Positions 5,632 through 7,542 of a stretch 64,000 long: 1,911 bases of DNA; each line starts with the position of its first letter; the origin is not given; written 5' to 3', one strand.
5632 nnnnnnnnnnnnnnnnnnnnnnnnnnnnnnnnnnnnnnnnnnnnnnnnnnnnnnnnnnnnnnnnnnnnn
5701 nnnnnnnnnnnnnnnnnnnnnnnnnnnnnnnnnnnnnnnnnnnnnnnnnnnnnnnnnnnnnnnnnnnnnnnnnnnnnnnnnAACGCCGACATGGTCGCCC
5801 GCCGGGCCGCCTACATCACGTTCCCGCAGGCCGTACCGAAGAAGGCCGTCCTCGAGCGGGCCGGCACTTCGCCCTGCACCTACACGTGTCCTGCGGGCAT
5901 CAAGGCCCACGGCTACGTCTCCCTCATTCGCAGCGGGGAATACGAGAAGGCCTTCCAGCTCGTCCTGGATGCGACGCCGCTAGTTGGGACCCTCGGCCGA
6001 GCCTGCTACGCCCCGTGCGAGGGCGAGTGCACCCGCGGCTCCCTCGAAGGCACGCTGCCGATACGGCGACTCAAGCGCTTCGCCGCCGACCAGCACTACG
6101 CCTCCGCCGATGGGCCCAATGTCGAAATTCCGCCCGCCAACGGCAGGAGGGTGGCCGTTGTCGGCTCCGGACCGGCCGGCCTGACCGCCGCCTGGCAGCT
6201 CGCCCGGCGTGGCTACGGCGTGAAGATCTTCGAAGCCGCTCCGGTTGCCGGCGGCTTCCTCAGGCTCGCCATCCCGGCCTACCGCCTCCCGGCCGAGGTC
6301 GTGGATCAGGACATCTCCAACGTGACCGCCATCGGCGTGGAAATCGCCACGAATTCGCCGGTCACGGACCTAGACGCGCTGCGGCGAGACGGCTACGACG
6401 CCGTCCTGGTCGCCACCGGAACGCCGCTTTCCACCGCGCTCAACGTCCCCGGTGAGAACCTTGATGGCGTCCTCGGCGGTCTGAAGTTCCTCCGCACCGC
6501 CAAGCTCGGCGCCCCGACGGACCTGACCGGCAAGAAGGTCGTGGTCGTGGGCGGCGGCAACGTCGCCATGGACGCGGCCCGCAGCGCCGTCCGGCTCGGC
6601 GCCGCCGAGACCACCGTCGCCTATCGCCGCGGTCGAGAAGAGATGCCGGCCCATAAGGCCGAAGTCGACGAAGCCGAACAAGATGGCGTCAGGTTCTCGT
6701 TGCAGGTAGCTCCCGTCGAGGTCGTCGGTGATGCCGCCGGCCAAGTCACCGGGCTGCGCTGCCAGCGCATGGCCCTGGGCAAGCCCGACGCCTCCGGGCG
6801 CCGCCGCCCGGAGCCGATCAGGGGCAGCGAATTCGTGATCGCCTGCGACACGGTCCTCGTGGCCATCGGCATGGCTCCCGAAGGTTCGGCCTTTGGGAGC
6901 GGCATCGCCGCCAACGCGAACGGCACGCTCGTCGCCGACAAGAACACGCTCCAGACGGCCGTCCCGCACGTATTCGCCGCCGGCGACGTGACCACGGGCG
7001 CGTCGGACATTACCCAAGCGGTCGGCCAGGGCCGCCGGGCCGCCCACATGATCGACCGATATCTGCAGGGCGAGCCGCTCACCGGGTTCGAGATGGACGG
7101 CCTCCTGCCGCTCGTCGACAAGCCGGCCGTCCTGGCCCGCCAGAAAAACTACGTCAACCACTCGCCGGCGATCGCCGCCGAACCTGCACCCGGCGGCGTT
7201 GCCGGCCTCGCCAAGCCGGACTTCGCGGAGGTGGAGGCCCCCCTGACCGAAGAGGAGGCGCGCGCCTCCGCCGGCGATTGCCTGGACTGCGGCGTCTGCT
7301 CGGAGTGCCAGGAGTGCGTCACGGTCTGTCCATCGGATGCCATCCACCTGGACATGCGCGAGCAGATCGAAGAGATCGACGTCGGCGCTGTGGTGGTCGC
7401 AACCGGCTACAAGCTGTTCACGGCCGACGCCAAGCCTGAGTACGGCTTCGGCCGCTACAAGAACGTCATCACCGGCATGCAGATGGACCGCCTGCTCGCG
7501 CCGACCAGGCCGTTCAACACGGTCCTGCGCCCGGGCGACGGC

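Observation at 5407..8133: HdrA-like protein interrupted by a complete GltD/NfnB-type NAD(P)H:FAD oxidoreductase module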

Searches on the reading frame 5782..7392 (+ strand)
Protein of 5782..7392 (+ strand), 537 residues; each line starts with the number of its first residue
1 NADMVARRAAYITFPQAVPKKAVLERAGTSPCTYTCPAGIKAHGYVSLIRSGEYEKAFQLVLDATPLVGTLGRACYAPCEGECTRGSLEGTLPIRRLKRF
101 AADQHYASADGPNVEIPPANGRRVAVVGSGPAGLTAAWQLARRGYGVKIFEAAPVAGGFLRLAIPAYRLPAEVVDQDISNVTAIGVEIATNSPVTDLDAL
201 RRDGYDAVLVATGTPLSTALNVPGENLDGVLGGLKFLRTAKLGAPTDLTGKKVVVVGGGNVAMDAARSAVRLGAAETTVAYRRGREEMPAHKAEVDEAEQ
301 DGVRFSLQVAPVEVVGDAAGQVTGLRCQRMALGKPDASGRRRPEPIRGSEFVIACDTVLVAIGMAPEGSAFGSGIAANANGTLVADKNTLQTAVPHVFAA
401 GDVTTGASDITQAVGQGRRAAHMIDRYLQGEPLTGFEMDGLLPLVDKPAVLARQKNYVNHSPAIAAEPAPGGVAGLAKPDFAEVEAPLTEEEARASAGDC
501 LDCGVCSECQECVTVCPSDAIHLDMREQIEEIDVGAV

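Call 34: search_solved_structures(query=window:5782-7392:+, max_evalue=1e-20, show_alignments=5)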
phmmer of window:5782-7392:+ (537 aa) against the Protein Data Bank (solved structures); distinct sequences matched with E-value up to 1e-20: 12.
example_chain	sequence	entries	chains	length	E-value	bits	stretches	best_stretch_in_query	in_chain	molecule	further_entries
9bov_A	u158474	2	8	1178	6.7e-113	381.5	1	30-512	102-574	Molybdopterin oxidoreductase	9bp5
9n5u_A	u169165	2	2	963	3.8e-105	355.9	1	30-431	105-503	NfnA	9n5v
8oh5_C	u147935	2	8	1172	1e-100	341.3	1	30-514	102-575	Formate dehydrogenase-O, major subunit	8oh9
4ylf_B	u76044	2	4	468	4.4e-85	289.7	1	17-431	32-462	Dihydropyrimidine dehydrogenase subunit A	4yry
5jca_L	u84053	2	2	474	2.1e-77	264.4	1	30-431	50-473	NADH-dependent Ferredoxin:NADP Oxidoreductase (NfnI) subunit alpha | NADH-dependent Ferredoxin:NADP Oxidoreductase subunit alpha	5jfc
5vj7_A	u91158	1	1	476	3e-73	250.6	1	30-429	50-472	Oxidoreductase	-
6s6s_G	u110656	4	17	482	4.1e-59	204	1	32-430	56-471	Glutamate synthase [NADPH] small chain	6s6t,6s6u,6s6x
2vdc_G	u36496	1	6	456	1.6e-58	202.1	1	27-430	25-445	GLUTAMATE SYNTHASE [NADPH] SMALL CHAIN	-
7mfm_I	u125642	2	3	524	9.9e-42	146.7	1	35-432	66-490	Glutamate synthase (NADPH) small chain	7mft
1h7x_A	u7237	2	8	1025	2.1e-32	115.9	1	27-448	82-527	DIHYDROPYRIMIDINE DEHYDROGENASE | Dihydropyrimidine dehydrogenase [NADP(+)]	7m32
1gt8_A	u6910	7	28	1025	2.1e-32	115.9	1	27-448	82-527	DIHYDROPYRIMIDINE DEHYDROGENASE | Dihydropyrimidine dehydrogenase [NADP(+)]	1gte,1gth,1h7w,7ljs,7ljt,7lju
7m31_A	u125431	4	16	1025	2.1e-32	115.9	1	27-448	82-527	Dihydropyrimidine dehydrogenase [NADP(+)]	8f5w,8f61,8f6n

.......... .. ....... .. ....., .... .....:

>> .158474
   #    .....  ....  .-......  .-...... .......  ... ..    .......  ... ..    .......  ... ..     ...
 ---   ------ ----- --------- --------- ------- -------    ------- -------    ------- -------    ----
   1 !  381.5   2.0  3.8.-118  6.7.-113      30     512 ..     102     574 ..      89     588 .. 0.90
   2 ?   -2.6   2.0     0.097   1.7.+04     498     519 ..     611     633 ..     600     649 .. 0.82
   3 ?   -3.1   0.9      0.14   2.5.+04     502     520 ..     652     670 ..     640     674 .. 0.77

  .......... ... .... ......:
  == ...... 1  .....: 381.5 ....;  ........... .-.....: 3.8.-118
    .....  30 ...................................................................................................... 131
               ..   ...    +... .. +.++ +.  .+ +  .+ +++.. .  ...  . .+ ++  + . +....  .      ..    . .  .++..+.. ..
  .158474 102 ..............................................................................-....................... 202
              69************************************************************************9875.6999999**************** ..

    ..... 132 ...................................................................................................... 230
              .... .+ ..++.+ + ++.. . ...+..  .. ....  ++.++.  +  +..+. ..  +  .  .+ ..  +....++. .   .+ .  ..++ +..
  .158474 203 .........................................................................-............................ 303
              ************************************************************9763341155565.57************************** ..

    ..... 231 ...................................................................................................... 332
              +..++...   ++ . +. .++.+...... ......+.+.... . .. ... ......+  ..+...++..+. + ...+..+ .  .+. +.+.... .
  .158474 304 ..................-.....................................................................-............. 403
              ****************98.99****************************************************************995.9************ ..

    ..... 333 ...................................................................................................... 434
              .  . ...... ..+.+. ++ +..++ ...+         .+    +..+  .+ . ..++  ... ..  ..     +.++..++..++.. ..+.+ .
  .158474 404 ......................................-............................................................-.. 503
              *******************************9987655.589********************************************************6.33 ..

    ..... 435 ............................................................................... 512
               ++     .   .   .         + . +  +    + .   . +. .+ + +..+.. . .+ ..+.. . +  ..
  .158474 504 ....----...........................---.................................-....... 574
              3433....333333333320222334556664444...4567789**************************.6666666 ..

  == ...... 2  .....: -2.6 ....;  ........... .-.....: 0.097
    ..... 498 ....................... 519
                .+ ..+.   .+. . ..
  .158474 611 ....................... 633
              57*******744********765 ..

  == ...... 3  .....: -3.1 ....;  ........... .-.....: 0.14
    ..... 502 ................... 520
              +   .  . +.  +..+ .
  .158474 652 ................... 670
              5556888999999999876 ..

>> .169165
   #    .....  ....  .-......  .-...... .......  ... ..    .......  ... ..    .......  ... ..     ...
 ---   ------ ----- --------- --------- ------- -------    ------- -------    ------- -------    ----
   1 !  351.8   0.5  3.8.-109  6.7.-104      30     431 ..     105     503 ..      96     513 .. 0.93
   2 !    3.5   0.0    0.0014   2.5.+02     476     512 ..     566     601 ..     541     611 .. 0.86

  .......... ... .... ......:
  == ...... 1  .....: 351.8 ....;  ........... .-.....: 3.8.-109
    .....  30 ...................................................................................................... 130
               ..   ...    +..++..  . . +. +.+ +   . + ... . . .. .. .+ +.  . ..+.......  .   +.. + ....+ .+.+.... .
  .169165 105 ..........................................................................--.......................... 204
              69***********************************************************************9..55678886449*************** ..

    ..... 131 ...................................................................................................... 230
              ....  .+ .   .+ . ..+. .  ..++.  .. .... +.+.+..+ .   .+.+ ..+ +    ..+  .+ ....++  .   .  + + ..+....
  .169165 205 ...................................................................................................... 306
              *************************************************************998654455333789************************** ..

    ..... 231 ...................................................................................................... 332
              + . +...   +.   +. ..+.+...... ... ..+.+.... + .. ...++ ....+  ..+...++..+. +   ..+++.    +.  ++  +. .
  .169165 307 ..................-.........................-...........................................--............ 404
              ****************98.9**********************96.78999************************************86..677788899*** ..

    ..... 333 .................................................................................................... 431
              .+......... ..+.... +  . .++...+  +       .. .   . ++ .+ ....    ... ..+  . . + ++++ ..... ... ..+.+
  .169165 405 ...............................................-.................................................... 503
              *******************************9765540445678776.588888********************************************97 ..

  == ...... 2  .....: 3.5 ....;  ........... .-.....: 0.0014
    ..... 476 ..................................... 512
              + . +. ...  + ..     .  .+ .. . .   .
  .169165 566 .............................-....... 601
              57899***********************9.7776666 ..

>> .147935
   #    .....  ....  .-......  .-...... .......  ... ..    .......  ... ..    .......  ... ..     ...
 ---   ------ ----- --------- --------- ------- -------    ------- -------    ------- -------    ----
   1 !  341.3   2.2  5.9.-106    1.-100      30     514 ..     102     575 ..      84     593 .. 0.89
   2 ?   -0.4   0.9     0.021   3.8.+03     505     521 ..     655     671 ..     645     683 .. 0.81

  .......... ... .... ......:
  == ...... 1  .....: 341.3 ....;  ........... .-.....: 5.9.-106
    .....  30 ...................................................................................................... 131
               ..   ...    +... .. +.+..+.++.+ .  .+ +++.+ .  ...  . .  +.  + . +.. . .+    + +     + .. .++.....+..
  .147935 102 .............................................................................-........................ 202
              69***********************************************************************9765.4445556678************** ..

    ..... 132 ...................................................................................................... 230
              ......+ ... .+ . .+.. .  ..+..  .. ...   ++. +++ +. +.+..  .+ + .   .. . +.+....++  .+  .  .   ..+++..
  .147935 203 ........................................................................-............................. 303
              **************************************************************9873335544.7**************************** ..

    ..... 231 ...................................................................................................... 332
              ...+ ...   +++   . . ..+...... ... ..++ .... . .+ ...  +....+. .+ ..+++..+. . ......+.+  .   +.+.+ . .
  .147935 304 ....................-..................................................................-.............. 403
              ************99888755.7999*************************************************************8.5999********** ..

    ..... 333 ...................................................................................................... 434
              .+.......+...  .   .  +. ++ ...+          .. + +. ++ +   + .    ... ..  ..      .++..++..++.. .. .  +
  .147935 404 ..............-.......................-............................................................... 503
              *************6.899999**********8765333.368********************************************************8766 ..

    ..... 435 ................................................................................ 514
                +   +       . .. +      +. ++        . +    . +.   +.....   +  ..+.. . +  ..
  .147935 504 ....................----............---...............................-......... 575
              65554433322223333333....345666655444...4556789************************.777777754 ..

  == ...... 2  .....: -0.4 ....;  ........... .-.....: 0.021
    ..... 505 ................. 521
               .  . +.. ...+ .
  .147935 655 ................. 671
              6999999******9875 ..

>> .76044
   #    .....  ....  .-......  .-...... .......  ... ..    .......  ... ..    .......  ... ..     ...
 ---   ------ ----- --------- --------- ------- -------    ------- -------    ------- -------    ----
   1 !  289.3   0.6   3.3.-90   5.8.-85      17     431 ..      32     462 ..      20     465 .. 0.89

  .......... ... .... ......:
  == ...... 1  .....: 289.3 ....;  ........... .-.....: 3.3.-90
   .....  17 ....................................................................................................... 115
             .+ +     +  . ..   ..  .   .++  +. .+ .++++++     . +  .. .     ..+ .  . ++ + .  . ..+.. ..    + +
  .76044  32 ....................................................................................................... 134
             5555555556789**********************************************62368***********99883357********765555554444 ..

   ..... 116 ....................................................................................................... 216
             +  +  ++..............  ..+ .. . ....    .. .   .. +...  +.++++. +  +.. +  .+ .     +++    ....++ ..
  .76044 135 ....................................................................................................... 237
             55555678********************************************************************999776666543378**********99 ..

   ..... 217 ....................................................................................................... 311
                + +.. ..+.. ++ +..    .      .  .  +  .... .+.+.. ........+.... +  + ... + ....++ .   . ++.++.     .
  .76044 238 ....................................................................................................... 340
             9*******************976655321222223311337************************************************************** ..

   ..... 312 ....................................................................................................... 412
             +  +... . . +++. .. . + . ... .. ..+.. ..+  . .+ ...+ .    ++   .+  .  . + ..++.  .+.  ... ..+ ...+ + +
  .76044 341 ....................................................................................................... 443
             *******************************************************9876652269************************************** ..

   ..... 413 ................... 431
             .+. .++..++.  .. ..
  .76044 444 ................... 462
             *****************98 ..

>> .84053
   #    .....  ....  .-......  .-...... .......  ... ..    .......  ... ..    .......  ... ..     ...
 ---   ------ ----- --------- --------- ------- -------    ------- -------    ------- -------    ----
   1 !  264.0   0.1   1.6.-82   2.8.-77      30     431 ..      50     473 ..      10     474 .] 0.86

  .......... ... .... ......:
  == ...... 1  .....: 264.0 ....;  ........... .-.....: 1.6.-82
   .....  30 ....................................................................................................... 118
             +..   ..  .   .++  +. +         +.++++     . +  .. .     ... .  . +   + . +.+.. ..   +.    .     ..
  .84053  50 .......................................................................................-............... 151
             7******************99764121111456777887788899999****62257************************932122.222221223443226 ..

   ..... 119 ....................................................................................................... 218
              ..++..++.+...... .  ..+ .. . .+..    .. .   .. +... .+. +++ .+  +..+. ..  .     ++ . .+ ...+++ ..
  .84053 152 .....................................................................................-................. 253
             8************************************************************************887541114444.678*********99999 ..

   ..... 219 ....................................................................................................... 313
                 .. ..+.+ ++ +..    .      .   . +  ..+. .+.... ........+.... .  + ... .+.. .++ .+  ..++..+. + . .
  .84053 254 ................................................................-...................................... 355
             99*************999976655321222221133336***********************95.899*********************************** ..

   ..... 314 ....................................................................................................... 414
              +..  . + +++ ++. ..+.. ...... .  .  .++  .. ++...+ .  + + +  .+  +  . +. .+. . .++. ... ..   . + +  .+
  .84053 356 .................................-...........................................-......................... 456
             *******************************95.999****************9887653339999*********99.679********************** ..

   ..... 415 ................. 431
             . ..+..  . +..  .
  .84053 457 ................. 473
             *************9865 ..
